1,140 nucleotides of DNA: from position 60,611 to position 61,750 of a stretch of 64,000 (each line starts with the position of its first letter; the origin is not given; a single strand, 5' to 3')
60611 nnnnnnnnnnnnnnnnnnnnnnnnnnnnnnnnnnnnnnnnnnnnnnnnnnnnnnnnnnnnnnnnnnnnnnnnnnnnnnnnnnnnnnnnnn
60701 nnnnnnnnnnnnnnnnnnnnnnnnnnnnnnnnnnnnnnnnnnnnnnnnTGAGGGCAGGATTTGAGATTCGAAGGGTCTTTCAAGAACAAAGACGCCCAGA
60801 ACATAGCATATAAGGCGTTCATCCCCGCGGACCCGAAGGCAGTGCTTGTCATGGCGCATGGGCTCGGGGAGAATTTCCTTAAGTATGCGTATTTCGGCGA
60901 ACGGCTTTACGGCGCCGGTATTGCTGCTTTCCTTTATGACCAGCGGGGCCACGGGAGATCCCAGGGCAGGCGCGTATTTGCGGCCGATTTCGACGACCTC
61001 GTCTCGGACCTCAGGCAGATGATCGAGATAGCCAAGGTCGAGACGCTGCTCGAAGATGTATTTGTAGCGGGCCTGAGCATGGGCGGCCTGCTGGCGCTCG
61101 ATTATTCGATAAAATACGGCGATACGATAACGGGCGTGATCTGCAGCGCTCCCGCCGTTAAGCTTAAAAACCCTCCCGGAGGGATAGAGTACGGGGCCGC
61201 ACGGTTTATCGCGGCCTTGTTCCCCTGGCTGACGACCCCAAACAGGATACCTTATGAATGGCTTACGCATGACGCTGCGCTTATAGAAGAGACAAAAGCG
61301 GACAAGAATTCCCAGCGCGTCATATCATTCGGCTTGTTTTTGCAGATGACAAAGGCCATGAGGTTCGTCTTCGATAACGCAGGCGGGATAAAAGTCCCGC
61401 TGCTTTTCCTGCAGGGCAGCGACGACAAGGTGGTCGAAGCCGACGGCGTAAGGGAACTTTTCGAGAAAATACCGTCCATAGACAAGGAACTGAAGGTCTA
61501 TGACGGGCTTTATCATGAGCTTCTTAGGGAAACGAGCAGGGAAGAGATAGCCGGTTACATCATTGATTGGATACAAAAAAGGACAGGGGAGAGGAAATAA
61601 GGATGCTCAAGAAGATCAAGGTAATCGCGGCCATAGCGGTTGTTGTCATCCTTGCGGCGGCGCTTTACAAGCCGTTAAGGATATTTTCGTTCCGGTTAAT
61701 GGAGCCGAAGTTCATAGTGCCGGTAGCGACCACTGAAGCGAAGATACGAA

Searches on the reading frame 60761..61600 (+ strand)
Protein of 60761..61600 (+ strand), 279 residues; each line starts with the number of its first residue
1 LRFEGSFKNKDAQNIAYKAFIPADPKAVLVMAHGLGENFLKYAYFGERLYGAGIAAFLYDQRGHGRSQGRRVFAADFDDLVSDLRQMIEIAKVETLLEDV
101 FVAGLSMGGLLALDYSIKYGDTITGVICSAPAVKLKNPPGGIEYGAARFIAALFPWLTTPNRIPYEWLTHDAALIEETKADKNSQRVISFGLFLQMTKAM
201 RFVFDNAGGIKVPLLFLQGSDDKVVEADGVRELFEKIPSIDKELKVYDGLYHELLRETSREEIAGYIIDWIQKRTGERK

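Call 6: search_protein_families(library=pfam, proteins=[window:60761-61600:+], max_evalue=0.001)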
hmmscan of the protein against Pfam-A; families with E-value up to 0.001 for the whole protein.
window:60761-61600:+ (279 aa): 7 families
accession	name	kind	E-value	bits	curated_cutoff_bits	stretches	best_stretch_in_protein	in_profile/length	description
PF12146.15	Hydrolase_4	-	3.7e-66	223.3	27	1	24-258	2-238/239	Serine aminopeptidase, S33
PF00561.26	Abhydrolase_1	-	4.3e-16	59.8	25.8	1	28-157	2-123/245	alpha/beta hydrolase fold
PF12697.13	Abhydrolase_6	-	1.5e-14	55.7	26.3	1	29-264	1-215/217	Alpha/beta hydrolase family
PF20408.4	Abhydrolase_11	-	5e-07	30.1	27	1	26-128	2-104/193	Alpha/beta hydrolase domain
PF01738.24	DLH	-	5.3e-06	26.6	21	0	206-260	138-194/217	Dienelactone hydrolase family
PF00756.26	Esterase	-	0.00021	21.6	22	1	94-188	111-186/251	Putative esterase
PF02230.22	Abhydrolase_2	-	0.00051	20.4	23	0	75-128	81-135/217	Phospholipase/Carboxylesterase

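Call 75: search_protein_families(library=ncbifam, proteins=[window:60761-61600:+], max_evalue=0.00001)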
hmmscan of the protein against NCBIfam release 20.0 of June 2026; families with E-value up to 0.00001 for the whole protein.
window:60761-61600:+ (279 aa): 16 families
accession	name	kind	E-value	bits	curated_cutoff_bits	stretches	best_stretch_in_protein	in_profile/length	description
TIGR02427.1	protocat_pcaD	equivalog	4.4e-15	55.7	255.85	1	15-137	2-118/251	3-oxoadipate enol-lactonase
NF008019.0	PRK10749.1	equivalog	7e-15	54.8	362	1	2-133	30-166/335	lysophospholipase L2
TIGR01607.1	PST-A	paralog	1.7e-14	53.6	218.25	1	147-272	206-331/332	Plasmodium subtelomeric family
NF051488.1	bifunc_PcaDC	exception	3.7e-12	46.1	390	1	24-257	11-237/375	bifunctional 3-oxoadipate enol-lactonase/4-carboxymuconolactone decarboxylase PcaDC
NF045948.1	ProImpepThrmp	equivalog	2.1e-11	43.8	500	1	5-130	4-127/291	proline iminopeptidase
TIGR01250.1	pro_imino_pep_2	subfamily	7.1e-10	38.9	167.65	1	13-131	12-129/288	proline iminopeptidase-family hydrolase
NF052543.1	PhlpBipLPA4030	equivalog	2.5e-09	36.8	450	1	11-120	55-163/312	phospholipase BipL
NF051487.1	bifunc_PcaCD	exception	6.4e-09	35.4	430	1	25-129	171-269/413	bifunctional 4-carboxymuconolactone decarboxylase/3-oxoadipate enol-lactonase PcaCD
NF050089.1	i_nPHAscl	equivalog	1.2e-08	34.3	300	0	26-127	18-113/288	intracellular short-chain-length polyhydroxyalkanoate depolymerase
TIGR03695.1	menH_SHCHC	equivalog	3.4e-08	33.2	208.55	1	26-128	2-101/252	2-succinyl-6-hydroxy-2,4-cyclohexadiene-1-carboxylate synthase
NF047920.1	lactonase_UilS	equivalog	7.2e-08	32.5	400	0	12-110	8-110/285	UilS family quorum-quenching N-acyl-homoserine lactonase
NF041759.1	mac_hydro_EstT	equivalog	9.9e-08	31.5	450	0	18-127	15-122/278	macrolide hydrolase EstT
TIGR03611.1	RutD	equivalog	2.4e-06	27.1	238.5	0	28-127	15-109/258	pyrimidine utilization protein D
NF052610.1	macro_16_ester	equivalog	3.5e-06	26.6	420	0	24-127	23-123/281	alpha/beta fold macrolide esterase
TIGR01249.1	pro_imino_pep_1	equivalog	4.3e-06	26.1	259.75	1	56-128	56-125/307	prolyl aminopeptidase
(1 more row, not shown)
